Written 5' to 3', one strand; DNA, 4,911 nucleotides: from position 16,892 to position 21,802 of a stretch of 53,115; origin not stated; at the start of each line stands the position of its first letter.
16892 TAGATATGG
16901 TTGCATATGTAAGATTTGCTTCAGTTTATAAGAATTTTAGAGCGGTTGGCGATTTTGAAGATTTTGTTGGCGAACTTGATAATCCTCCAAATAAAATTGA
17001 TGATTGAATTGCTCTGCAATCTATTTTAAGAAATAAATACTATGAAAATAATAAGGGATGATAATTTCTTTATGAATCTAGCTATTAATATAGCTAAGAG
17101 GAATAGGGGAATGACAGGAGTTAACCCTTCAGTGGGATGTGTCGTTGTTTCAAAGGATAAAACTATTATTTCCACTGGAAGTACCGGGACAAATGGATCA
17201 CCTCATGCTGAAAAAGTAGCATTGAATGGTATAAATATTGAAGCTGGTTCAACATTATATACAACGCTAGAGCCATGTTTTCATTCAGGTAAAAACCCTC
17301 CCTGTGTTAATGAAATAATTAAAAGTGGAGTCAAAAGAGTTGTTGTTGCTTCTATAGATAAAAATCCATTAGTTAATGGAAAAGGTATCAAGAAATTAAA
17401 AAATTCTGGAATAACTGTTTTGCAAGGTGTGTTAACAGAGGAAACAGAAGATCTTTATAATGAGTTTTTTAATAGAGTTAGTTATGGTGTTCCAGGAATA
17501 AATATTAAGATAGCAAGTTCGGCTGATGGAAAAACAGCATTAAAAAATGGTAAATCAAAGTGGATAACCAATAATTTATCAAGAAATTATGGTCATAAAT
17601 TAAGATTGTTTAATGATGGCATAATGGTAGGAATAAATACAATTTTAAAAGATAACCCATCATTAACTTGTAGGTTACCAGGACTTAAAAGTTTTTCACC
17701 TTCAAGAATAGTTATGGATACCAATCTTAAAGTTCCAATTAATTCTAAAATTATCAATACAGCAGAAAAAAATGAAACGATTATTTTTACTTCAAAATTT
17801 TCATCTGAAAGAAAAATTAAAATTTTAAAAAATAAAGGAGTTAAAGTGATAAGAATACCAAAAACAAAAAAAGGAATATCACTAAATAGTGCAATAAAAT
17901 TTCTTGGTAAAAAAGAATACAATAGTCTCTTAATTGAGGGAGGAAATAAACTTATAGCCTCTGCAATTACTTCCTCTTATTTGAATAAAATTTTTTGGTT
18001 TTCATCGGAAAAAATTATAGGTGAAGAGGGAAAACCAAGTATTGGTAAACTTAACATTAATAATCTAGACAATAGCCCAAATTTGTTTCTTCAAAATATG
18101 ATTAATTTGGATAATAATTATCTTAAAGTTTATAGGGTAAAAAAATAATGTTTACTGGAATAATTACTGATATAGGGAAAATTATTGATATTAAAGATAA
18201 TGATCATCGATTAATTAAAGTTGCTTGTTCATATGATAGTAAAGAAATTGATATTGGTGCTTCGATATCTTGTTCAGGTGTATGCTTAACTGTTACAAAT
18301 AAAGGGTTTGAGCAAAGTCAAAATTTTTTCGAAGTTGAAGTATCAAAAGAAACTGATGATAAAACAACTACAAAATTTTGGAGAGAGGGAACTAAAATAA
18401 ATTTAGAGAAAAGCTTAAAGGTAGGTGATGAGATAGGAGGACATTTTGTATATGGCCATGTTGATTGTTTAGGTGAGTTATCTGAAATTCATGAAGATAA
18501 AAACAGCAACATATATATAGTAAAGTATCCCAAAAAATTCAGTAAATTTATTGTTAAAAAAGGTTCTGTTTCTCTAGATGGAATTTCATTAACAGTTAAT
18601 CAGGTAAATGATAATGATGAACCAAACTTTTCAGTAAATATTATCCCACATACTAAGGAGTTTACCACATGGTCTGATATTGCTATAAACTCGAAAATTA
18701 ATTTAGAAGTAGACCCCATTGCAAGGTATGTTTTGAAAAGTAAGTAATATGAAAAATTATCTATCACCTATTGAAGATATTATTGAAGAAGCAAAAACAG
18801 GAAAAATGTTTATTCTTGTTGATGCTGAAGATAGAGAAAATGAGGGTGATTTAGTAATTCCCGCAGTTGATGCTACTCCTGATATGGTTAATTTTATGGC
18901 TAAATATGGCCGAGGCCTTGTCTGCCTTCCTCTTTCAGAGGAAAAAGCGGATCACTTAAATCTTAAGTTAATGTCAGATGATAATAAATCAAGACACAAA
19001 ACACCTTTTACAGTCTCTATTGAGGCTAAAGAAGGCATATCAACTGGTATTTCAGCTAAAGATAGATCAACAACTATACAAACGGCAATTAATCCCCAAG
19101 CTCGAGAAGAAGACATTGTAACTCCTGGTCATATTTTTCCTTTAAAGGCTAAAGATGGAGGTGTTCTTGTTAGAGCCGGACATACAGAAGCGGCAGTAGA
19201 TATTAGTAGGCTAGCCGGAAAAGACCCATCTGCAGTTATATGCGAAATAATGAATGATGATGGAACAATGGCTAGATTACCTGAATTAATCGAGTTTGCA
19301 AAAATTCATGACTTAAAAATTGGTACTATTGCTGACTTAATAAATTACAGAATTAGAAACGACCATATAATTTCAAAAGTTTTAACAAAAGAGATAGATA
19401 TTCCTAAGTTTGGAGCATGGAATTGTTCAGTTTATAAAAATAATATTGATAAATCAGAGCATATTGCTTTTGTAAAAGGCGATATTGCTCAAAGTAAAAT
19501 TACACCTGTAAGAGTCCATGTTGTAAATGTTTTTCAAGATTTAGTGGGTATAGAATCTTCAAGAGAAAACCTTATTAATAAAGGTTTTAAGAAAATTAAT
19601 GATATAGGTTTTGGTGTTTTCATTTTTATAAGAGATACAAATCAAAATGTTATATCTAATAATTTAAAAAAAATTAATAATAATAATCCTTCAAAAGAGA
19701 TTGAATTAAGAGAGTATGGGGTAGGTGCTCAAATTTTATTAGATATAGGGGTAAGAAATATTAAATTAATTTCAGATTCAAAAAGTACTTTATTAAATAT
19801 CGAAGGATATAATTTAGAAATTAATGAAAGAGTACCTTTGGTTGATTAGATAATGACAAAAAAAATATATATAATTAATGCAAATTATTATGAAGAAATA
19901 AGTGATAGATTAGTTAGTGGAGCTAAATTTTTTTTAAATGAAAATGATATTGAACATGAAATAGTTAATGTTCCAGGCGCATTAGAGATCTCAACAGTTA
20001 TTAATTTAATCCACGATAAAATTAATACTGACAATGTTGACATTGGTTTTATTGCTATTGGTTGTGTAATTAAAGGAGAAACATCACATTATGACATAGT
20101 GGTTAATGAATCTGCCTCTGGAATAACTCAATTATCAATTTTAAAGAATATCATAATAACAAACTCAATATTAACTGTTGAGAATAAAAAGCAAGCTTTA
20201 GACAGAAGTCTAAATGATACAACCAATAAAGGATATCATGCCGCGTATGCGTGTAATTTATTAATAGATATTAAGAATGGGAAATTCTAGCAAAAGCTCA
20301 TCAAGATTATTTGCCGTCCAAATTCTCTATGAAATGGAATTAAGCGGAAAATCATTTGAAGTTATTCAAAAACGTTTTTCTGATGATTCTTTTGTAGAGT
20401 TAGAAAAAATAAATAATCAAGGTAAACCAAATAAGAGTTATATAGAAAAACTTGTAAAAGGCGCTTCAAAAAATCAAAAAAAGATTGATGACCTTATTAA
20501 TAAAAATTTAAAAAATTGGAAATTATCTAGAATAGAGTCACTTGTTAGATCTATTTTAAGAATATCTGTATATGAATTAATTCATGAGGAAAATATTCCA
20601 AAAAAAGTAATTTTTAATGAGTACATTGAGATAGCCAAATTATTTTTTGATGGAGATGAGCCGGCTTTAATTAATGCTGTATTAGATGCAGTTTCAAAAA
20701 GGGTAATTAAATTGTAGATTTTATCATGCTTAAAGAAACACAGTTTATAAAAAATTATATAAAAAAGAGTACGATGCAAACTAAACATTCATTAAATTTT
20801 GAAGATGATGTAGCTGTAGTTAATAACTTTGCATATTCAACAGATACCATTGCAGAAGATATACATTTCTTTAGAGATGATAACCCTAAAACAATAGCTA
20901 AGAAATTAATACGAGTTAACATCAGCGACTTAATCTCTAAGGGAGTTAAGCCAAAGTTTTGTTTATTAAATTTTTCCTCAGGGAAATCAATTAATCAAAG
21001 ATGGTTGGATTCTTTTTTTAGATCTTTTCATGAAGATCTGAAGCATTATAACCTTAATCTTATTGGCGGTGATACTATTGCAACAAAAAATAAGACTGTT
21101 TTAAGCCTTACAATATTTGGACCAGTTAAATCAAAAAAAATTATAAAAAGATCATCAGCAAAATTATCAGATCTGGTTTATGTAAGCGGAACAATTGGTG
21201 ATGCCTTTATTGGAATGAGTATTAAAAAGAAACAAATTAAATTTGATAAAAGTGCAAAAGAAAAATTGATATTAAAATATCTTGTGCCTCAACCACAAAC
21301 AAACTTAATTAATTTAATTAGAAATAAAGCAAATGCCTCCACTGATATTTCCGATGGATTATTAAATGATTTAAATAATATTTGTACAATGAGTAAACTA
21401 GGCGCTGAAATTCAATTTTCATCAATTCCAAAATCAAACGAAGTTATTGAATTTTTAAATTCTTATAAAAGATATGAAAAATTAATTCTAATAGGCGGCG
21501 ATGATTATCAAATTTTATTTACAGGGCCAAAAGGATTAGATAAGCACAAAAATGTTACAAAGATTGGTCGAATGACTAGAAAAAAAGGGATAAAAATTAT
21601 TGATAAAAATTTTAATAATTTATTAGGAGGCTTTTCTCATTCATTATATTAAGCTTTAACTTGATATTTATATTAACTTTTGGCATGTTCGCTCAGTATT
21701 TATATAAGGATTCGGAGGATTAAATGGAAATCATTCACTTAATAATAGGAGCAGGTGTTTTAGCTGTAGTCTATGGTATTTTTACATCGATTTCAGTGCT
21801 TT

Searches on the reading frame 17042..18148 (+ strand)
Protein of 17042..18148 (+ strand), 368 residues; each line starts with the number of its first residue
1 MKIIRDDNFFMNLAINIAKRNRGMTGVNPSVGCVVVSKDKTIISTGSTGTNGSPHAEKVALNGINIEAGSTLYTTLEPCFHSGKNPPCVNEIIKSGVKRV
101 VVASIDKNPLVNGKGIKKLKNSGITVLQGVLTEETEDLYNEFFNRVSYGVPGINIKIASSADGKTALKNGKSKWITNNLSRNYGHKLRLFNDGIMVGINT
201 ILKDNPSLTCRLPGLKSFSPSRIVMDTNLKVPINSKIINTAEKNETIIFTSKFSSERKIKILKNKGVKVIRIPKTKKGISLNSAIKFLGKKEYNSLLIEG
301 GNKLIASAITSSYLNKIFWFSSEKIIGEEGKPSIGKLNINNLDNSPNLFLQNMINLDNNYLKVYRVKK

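Call 89: search_protein_families(library=pfam, max_evalue=0.001, proteins=[window:17042-18148:+])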
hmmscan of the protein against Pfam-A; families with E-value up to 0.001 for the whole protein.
window:17042-18148:+ (368 aa): 4 families
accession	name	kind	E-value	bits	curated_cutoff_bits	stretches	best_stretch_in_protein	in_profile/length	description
PF01872.23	RibD_C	-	3.5e-35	122.1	24.1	1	153-358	3-193/197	RibD C-terminal domain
PF00383.29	dCMP_cyt_deam_1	-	8.8e-17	61.3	25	1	6-103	3-101/102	Cytidine and deoxycytidylate deaminase zinc-binding region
PF18785.7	Inv-AAD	-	3e-07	30.8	26.5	1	66-128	50-116/129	Invertebrate-AID/APOBEC-deaminase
PF14437.12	MafB19-deam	-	5e-06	26.9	27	1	29-122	23-119/142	MafB19-like deaminase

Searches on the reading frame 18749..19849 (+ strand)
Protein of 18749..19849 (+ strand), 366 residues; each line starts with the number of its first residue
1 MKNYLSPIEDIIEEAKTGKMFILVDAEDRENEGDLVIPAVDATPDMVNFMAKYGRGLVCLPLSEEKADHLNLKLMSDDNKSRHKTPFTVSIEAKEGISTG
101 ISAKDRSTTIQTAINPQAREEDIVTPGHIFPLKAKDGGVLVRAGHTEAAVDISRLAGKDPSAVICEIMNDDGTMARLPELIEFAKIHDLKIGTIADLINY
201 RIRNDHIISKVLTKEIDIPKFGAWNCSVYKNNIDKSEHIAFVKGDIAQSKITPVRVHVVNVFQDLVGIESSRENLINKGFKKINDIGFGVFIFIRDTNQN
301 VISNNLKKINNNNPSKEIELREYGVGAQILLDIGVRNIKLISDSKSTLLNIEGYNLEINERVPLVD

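Call 89: search_protein_families(library=pfam, max_evalue=0.001, proteins=[window:18749-19849:+])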
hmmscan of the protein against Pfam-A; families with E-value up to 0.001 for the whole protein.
window:18749-19849:+ (366 aa): 2 families
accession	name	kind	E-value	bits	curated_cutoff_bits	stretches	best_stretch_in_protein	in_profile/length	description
PF00926.24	DHBP_synthase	-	1.4e-82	276.3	26.4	1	9-200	1-191/191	3,4-dihydroxy-2-butanone 4-phosphate synthase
PF00925.25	GTP_cyclohydro2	-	4.7e-28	98.3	23.3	1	220-363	11-165/165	GTP cyclohydrolase II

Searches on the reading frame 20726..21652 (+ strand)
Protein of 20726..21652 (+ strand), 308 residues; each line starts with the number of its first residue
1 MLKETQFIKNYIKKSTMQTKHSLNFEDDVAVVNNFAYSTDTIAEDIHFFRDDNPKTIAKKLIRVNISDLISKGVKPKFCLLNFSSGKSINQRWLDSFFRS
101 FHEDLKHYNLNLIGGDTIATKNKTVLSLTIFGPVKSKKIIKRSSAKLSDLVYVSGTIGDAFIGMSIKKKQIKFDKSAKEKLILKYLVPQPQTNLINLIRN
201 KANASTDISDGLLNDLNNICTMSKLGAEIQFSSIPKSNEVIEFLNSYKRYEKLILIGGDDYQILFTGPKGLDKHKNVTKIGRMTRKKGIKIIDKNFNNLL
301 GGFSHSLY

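Call 89: search_protein_families(library=pfam, max_evalue=0.001, proteins=[window:20726-21652:+])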
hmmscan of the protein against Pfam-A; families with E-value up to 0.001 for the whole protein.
window:20726-21652:+ (308 aa): 2 families
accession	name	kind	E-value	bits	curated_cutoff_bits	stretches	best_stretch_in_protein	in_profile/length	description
PF00586.29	AIRS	-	4.1e-19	69.5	24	1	27-133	2-111/112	AIR synthase related protein, N-terminal domain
PF02769.27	AIRS_C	-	2.9e-08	34.5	23.1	1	149-293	4-155/156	AIR synthase related protein, C-terminal domain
